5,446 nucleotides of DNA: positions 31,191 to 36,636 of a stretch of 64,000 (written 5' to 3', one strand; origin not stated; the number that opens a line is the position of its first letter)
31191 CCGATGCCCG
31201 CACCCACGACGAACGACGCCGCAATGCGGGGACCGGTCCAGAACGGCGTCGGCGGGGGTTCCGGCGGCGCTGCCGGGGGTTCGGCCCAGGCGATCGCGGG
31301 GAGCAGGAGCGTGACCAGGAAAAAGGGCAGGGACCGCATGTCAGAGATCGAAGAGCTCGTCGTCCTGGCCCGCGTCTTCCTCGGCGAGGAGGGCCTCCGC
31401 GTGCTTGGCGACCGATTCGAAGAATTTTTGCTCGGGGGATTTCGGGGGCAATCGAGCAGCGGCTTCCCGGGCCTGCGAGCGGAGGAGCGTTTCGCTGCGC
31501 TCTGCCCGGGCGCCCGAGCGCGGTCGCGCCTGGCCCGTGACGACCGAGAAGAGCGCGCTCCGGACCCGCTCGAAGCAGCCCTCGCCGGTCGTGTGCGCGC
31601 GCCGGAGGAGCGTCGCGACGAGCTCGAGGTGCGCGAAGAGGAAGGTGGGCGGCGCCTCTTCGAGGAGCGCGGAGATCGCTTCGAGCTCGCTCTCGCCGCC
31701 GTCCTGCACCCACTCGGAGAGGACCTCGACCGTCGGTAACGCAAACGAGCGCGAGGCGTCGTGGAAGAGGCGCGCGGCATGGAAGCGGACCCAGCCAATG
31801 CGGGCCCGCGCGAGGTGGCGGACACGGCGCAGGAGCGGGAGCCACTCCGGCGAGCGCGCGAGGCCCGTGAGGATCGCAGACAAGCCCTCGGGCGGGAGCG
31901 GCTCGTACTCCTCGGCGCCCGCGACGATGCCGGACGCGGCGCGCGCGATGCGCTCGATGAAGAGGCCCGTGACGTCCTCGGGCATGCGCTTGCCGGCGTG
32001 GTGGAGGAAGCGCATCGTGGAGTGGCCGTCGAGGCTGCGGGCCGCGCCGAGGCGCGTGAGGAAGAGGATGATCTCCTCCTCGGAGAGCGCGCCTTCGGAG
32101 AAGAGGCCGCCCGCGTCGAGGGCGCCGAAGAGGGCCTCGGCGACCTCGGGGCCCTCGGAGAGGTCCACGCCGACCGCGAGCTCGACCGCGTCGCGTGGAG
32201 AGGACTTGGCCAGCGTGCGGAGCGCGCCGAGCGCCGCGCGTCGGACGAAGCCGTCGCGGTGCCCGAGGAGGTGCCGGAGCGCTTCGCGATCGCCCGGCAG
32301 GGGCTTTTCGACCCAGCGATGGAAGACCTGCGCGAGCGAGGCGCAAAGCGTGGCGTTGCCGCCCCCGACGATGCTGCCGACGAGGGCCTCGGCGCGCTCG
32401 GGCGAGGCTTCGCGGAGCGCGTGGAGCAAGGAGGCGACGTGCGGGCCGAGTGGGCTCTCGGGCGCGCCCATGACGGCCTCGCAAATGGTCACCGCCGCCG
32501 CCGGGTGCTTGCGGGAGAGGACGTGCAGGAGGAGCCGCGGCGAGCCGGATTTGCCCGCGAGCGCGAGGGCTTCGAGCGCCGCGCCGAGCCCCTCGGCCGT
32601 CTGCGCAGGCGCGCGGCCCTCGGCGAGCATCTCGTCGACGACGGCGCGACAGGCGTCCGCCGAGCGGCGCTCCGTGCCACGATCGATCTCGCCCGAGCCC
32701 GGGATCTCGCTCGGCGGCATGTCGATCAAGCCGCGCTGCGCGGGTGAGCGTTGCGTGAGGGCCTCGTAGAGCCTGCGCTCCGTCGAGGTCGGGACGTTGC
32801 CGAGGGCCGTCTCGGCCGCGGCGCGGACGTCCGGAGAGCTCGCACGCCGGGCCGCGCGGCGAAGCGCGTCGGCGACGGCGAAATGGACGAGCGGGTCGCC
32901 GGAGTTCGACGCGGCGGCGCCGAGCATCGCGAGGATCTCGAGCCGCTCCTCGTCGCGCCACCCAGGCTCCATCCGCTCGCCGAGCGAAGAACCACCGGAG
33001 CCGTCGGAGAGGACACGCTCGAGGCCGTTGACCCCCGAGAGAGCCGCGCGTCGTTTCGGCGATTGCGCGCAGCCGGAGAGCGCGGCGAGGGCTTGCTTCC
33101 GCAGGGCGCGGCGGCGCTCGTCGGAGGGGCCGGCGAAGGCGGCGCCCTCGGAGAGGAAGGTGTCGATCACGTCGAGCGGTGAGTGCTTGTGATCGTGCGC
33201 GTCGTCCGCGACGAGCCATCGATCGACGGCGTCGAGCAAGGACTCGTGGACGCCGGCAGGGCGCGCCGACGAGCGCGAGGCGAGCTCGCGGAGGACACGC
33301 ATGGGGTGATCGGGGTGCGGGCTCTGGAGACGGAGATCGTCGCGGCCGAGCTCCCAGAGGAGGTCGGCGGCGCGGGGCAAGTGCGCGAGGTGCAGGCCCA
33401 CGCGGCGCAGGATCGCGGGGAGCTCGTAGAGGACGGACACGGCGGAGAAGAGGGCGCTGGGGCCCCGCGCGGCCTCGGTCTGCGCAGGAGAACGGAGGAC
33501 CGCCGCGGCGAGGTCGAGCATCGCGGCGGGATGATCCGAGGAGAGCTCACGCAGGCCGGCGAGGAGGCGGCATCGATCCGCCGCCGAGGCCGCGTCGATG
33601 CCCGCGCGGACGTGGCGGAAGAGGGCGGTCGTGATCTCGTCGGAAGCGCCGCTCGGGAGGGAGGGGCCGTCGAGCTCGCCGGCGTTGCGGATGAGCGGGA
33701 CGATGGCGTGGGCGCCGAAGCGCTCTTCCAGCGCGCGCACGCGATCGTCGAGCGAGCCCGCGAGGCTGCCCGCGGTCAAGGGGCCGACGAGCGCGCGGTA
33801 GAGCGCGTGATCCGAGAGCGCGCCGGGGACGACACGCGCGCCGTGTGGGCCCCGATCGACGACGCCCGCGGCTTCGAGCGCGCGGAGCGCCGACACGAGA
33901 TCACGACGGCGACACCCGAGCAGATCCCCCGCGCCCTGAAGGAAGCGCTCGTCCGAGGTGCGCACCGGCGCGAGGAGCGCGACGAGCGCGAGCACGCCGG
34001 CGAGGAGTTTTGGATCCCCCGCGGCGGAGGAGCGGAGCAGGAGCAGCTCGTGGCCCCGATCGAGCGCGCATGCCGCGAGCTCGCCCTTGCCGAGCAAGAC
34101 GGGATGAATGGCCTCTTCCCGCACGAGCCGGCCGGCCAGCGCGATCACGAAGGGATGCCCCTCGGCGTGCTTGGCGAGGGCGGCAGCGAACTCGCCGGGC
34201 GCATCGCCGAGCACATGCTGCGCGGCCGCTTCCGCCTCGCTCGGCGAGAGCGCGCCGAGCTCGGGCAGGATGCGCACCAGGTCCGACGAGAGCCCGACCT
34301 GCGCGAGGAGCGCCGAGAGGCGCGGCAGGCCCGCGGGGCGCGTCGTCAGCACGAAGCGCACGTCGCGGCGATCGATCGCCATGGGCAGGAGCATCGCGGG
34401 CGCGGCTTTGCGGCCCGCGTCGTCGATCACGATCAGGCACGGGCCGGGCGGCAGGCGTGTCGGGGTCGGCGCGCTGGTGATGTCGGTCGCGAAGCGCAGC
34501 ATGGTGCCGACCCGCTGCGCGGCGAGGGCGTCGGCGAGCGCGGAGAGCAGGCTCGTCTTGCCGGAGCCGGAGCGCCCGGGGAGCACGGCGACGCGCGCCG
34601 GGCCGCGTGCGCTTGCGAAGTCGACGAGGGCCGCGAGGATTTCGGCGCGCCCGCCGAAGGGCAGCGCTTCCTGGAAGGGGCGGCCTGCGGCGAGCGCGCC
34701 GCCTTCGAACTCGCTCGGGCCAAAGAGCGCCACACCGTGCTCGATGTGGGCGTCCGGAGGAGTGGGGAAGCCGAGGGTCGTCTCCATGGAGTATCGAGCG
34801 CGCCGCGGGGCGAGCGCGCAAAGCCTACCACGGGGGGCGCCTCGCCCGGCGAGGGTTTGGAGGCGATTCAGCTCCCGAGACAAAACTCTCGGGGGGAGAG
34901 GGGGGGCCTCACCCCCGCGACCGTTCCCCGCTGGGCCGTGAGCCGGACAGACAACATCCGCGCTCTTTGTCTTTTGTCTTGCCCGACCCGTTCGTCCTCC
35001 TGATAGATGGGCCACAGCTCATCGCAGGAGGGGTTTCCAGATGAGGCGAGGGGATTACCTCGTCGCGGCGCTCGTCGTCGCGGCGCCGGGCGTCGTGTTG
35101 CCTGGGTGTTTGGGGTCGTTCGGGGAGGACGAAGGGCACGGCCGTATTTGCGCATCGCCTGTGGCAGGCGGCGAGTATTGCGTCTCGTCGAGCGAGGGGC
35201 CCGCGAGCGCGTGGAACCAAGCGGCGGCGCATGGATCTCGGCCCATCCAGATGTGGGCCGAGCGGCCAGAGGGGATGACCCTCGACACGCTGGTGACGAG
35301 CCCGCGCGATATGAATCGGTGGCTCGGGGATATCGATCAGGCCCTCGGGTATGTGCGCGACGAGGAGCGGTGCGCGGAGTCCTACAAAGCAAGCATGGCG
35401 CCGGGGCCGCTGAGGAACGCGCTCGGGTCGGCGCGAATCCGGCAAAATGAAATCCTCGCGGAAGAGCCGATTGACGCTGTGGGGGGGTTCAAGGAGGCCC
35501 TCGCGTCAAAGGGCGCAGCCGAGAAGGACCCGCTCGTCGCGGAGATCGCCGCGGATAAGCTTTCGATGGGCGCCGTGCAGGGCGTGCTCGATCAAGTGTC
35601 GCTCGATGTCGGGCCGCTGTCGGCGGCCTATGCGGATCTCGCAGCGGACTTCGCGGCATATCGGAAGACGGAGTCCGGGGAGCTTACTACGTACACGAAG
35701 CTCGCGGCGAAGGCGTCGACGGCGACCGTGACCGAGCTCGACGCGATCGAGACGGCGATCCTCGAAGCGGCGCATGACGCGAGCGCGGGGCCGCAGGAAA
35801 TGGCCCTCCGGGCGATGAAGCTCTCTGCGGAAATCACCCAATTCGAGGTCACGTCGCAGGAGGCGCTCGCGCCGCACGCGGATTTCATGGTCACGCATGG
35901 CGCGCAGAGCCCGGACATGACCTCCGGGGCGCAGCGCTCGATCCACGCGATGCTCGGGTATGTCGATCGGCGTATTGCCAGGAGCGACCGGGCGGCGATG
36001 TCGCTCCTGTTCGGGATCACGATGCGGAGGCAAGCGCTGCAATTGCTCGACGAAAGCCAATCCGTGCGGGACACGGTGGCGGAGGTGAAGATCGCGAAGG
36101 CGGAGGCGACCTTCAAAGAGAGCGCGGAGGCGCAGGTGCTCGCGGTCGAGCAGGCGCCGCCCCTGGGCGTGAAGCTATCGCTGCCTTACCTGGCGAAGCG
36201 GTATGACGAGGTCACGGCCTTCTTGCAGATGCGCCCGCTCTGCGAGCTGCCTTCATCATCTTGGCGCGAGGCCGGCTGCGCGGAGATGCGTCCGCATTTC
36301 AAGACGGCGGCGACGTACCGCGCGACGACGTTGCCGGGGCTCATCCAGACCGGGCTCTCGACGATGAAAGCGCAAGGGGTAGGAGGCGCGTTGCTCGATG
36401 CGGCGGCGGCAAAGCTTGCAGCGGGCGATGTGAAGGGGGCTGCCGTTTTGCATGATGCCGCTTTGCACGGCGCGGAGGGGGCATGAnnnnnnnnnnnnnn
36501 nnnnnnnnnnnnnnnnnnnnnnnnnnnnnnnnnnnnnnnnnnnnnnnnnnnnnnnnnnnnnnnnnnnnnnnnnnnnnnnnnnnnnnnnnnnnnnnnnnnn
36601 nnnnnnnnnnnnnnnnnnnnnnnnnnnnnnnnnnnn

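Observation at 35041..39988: Polymorphic-toxin-like three-gene cassette with lower-GC nuclease-like tip, candidate immunity gene and flanking 43-bp tandem repeat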

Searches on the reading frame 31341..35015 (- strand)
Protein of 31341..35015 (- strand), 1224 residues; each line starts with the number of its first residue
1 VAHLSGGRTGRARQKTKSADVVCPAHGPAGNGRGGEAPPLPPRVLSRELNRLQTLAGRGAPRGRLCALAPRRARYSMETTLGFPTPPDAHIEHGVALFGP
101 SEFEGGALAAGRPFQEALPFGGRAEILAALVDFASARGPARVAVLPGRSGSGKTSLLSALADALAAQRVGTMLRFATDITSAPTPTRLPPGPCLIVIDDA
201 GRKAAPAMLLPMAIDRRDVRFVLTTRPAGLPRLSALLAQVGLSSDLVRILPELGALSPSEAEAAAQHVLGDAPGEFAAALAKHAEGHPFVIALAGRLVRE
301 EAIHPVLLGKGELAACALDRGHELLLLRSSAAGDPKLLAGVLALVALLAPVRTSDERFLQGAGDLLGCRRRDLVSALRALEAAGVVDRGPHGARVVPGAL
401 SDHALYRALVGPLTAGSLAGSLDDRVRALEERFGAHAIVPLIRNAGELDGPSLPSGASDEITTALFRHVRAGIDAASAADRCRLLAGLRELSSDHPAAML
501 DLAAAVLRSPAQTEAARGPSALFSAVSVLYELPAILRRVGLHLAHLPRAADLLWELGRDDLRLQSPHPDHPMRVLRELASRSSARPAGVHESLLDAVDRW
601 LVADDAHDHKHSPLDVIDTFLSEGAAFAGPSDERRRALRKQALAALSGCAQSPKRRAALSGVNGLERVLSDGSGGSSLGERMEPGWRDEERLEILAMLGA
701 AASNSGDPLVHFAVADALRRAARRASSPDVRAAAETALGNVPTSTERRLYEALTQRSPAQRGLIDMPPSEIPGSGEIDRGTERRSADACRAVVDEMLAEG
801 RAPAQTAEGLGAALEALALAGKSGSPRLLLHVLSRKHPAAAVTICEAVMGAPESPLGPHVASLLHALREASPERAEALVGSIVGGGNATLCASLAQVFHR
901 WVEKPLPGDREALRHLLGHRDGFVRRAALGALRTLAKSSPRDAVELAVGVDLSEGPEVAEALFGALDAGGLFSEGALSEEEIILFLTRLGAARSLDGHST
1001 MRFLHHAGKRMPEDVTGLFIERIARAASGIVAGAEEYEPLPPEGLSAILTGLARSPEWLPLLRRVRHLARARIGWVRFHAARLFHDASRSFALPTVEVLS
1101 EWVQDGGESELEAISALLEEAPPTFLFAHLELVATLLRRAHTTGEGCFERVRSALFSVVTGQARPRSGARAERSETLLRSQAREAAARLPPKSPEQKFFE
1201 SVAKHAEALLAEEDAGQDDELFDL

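Call 4: search_protein_families(library=pfam, proteins=[window:31341-35015:-], max_evalue=1)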
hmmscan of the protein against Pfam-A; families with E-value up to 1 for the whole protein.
window:31341-35015:- (1224 aa): 14 families
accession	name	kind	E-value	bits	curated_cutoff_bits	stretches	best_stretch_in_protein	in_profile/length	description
PF25199.1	nSTAND_NTPase5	-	1.9e-06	28.2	34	1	123-226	21-133/145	Novel STAND NTPase 5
PF13191.12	AAA_16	-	0.00031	21.7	32.6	1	122-293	4-138/167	AAA ATPase domain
PF20703.3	nSTAND1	-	0.0008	19.6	27.1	1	117-165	13-59/379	Novel STAND NTPase 1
PF05729.18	NACHT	-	0.0015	18.8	26.7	1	141-170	1-30/167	NACHT domain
PF02985.28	HEAT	-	0.0057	17.3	23.5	0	912-938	4-30/31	HEAT repeat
PF13401.12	AAA_22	-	0.0076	17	27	1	139-176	4-38/130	AAA domain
PF13604.12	AAA_30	-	0.024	14.8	27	1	138-177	16-54/191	AAA domain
PF00005.33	ABC_tran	-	0.026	15.6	25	1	141-173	12-43/137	ABC transporter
PF13555.12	AAA_29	-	0.061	13.5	27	1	143-167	25-49/61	P-loop containing region of AAA domain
PF13304.12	AAA_21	-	0.098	13.1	27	1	143-166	2-25/304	AAA domain, putative AbiEii toxin, Type IV TA system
PF18751.7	Ploopntkinase3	-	0.14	12.1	27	0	140-171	3-34/187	P-loop Nucleotide Kinase3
PF03533.19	SPO11_like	-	0.29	11.7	24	0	1191-1217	4-31/43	SPO11 homologue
PF03193.22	RsgA_GTPase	-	0.34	11.2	30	1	141-165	107-131/174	RsgA GTPase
PF13646.12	HEAT_2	-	0.64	10.8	27.7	2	689-744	15-61/88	HEAT repeats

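Call 5: search_protein_families(library=ncbifam, proteins=[window:31341-35015:-], max_evalue=1)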
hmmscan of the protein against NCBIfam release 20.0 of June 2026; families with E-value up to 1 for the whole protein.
window:31341-35015:- (1224 aa): 12 families
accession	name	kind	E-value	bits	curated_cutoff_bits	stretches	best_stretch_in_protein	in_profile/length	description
TIGR03420.1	DnaA_homol_Hda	equivalog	0.0071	15.9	194.8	1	122-200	21-99/226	DnaA regulatory inactivator Hda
NF040873.1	AztA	equivalog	0.035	13.7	220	0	139-172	17-49/191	zinc ABC transporter ATP-binding protein AztA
TIGR02323.1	CP_lyasePhnK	equivalog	0.064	12.7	302.85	1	139-168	26-55/239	phosphonate C-P lyase system protein PhnK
TIGR01166.1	cbiO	subfamily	0.093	12.2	211.8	1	123-167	4-45/190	cobalt ABC transporter, ATP-binding protein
TIGR02982.1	heterocyst_DevA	subfamily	0.098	12.2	295.8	1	139-184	30-74/220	ABC exporter ATP-binding subunit, DevA family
TIGR03410.1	urea_trans_UrtE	equivalog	0.14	11.6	285.8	1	139-189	25-74/230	urea ABC transporter ATP-binding subunit UrtE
TIGR00618.1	sbcc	subfamily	0.18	9.7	478.5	1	131-164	20-51/1043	exonuclease subunit SbcC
TIGR00150.1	T6A_YjeE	equivalog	0.23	11.3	60.1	1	136-167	18-49/135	tRNA (adenosine(37)-N6)-threonylcarbamoyltransferase complex ATPase subunit type 1 TsaE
TIGR03167.1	tRNA_sel_U_synt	equivalog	0.24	10.8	219.75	1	135-163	122-150/311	tRNA 2-selenouridine(34) synthase MnmH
NF006505.0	PRK08939.1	equivalog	0.31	10.3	228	1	123-174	136-190/306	primosomal protein DnaI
NF003229.0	PRK04195.1-5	equivalog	0.31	9.7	280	1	133-165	36-69/413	replication factor C large subunit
NF008750.0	PRK11784.1-2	equivalog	0.32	10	241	1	134-162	134-161/346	tRNA 2-selenouridine(34) synthase MnmH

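Call 6: search_protein_families(library=padloc, proteins=[window:31341-35015:-], max_evalue=1)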
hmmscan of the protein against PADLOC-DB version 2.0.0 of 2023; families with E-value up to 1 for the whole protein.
window:31341-35015:- (1224 aa): 10 families
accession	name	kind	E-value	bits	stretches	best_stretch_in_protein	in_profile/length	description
PDLC00269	PtuA1|PtuA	-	0.0032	14.8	1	139-174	31-66/446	AAA ATPase domain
PDLC05065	PDC-S68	-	0.0048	12.7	1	140-170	620-650/1221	-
PDLC04244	PDC-M01A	-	0.0089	12.9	1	136-166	186-216/482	-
PDLC04475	PDC-M16A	-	0.018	11.5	1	122-167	15-58/721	-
PDLC04476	PDC-M16A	-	0.03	10.7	1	126-172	12-57/691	-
PDLC04140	mad8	-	0.037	11.5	1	142-168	29-57/314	mads_8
PDLC04242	PDC-M01A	-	0.038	10.2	1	140-168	216-244/566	-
PDLC04547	PDC-M26A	-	0.058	9.9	1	143-166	335-358/724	-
PDLC02361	PifA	-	0.069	9.7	1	137-168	37-68/720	PifA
PDLC04235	PDC-M01A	-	0.08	9.8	1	138-169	184-215/510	-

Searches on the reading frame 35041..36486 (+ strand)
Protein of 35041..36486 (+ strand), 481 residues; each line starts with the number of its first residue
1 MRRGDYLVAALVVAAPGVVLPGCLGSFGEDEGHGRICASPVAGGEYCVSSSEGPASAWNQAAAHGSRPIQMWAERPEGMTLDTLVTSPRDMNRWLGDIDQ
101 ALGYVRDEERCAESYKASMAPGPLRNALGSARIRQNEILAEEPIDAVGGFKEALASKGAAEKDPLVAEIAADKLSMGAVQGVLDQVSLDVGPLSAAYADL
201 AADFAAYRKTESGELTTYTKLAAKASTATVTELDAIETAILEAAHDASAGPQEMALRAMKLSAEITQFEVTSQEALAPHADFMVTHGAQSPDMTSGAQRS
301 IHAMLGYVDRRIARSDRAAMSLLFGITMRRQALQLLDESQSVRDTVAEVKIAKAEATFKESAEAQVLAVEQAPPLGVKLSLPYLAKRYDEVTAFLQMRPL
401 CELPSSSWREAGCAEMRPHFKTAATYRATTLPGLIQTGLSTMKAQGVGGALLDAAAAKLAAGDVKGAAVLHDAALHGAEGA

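Call 4: search_protein_families(library=pfam, proteins=[window:35041-36486:+], max_evalue=1)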
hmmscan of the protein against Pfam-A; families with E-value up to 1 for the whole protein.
window:35041-36486:+ (481 aa): 0 families

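Call 5: search_protein_families(library=ncbifam, proteins=[window:35041-36486:+], max_evalue=1)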
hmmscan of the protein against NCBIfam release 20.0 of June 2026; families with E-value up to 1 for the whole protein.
window:35041-36486:+ (481 aa): 0 families

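Call 6: search_protein_families(library=padloc, proteins=[window:35041-36486:+], max_evalue=1)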
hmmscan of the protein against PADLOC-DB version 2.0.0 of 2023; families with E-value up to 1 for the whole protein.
window:35041-36486:+ (481 aa): 0 families

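Call 58: find_homologous_proteins(query=window:35041-36486:+, max_evalue=0.01)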
Query window:35041-36486:+ (481 aa): 101 proteins with E <= 0.01 among 8000 candidates.
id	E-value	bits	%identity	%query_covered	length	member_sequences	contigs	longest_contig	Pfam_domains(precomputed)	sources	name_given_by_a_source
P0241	1.6e-295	998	97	100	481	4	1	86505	-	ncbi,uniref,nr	ncbi:hypothetical protein [Polyangium jinanense]|uniref:Uncharacterized protein n=1 Tax=Polyangium j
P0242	3.2e-254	862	84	100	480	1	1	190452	-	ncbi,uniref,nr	ncbi:hypothetical protein [Polyangium fumosum]|uniref:hypothetical protein n=1 Tax=Polyangium fumosu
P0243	7.9e-252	854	85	100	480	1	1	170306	-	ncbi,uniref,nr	ncbi:hypothetical protein [Polyangium sorediatum]|uniref:Uncharacterized protein n=1 Tax=Polyangium 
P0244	6.4e-251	851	85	100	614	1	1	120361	-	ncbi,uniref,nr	ncbi:hypothetical protein [Polyangium sp. 15x6]|uniref:hypothetical protein n=1 Tax=Polyangium sp. 1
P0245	2.4e-245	833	82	100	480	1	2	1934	-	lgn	-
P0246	8.1e-227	772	76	100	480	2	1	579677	-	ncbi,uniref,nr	ncbi:hypothetical protein [Polyangium spumosum]|uniref:Uncharacterized protein n=1 Tax=Polyangium sp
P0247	5.8e-214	729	72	100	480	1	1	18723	-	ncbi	-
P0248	1.3e-206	705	84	84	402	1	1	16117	-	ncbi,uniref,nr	ncbi:hypothetical protein [Polyangium sp. 6x1]|uniref:hypothetical protein n=1 Tax=Polyangium sp. 6x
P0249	1.0e-203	696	79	47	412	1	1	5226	-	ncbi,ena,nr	ncbi:MAG TPA: hypothetical protein VM694_31945 [Polyangium sp.]|nr:hypothetical protein [Polyangium 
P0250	5.1e-162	558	58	100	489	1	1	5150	-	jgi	jgi:hypothetical protein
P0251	2.5e-160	553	59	96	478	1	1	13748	-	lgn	-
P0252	2.5e-153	529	56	100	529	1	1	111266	-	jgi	jgi:hypothetical protein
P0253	1.3e-151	524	56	100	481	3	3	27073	-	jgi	jgi:hypothetical protein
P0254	1.9e-151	523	57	96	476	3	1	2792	-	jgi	jgi:hypothetical protein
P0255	4.7e-146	506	55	100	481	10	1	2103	-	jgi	jgi:hypothetical protein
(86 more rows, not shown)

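Call 60: search_solved_structures(query=A7, max_evalue=10, show_alignments=1)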
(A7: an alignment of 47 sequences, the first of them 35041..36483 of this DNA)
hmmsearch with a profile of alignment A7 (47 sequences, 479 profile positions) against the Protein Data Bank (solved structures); distinct sequences matched with E-value up to 10: 2.
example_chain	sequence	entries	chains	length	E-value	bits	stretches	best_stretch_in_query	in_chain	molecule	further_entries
2fd5_A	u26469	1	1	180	0.16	13.8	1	231-304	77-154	transcriptional regulator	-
5jvb_A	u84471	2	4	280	1.1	11.1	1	187-265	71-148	Phosphonate ABC transporter, periplasmic phosphonate-binding protein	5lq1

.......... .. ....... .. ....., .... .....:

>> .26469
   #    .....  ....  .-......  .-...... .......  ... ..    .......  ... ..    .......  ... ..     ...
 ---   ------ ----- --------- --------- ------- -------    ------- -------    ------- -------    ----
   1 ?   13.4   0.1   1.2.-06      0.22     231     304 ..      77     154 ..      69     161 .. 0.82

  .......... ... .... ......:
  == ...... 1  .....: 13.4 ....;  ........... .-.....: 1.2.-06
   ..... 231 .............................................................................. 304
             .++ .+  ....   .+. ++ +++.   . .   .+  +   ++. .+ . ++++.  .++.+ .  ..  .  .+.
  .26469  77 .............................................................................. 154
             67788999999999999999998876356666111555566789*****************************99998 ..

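Call 61: search_protein_families(library=pfam, alignment_id=A7, max_evalue=10)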
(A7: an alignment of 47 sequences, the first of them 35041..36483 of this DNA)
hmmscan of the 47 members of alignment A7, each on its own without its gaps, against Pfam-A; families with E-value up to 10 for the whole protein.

A. member 1, window:35041-36483:+ (481 aa): 0 families

B. families by the number of members that match (of 47 scanned): 24 families
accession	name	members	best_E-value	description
PF00756.26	Esterase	4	5.2e-05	Putative esterase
PF14863.12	Alkyl_sulf_dimr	4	0.03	Alkyl sulfatase dimerisation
PF01025.24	GrpE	2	0.14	GrpE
PF17675.6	APG6_N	2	3.6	Apg6 coiled-coil region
PF09812.14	MRP-L28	1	0.014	Mitochondrial ribosomal protein L28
PF17395.7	DUF5403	1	0.014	Family of unknown function (DUF5403)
PF22493.2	PUF_NOP9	1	0.027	NOP9-like PUF repeat domain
PF00306.32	ATP-synt_ab_C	1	0.039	ATP synthase alpha/beta chain, C terminal domain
PF14362.11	DUF4407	1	0.062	Domain of unknown function (DUF4407)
PF00121.24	TIM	1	0.13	Triosephosphate isomerase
PF22516.1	PreP_C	1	0.14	PreP C-terminal domain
PF04513.17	Baculo_PEP_C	1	0.15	Baculovirus polyhedron envelope protein, PEP, C terminus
PF01817.26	CM_2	1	0.19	Chorismate mutase type II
PF04943.17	Pox_F11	1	0.2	Poxvirus F11 protein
PF09049.15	SNN_transmemb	1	0.22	Stannin transmembrane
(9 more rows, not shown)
